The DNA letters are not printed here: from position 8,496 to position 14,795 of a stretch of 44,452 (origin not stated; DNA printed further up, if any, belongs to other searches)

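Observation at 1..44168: Two-gene giant surface-protein locus (>14,600 codons) apparently driven by one promoter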

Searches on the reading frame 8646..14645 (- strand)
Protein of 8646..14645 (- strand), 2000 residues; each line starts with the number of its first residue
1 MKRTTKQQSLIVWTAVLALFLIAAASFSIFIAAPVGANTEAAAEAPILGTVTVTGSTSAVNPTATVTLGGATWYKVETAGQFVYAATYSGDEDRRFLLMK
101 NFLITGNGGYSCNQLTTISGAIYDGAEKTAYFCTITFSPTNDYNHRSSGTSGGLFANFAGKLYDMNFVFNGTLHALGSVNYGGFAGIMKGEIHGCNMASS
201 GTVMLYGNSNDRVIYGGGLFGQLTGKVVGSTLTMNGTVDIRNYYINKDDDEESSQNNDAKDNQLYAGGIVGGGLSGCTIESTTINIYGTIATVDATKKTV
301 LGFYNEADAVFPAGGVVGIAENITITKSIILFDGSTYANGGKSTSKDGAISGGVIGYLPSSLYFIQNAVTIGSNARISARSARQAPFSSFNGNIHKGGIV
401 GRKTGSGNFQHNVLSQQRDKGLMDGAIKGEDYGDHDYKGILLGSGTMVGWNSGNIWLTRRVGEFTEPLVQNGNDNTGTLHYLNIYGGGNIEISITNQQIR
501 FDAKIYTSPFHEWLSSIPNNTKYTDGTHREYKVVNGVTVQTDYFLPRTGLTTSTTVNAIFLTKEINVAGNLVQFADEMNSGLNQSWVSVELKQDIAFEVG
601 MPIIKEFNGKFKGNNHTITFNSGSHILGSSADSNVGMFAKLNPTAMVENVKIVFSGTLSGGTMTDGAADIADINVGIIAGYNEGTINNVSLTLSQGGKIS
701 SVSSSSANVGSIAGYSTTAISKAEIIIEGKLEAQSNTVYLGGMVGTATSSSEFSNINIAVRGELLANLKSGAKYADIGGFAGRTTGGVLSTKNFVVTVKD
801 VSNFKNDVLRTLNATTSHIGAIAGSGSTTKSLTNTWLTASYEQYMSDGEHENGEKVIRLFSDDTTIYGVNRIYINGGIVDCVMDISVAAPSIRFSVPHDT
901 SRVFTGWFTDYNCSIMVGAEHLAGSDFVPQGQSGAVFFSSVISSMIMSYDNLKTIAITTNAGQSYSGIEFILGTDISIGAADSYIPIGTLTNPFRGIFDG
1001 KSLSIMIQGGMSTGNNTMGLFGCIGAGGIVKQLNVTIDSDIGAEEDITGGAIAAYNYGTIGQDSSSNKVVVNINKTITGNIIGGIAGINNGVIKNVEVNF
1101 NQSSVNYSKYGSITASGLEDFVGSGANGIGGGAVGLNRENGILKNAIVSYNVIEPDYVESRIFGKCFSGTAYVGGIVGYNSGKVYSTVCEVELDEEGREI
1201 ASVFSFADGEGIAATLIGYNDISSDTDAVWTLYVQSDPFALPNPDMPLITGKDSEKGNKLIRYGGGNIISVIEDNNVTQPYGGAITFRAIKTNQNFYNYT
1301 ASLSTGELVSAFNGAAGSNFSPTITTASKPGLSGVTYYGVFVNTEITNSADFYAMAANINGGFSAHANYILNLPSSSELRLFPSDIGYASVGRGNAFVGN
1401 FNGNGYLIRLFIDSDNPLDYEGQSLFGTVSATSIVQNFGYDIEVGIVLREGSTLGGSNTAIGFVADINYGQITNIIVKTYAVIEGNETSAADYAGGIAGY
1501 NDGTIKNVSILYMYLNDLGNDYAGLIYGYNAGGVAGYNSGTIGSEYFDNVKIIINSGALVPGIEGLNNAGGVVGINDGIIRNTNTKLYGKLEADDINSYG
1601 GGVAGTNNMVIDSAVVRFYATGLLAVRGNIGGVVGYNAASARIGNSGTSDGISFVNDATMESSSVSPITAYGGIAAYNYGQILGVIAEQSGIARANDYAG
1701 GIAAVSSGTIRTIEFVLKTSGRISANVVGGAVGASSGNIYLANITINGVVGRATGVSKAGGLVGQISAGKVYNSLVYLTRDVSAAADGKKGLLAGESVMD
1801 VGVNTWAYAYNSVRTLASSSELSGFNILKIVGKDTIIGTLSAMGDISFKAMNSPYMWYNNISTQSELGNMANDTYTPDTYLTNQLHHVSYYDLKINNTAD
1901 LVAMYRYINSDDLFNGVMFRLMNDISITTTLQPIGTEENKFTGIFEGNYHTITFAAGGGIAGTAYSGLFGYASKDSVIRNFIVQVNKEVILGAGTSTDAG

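Call 28: find_homologous_proteins(query=window:8646-14645:-, max_evalue=0.00001)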
Query window:8646-14645:-: 8000 candidates shared short words with the query, none scored E <= 0.00001.
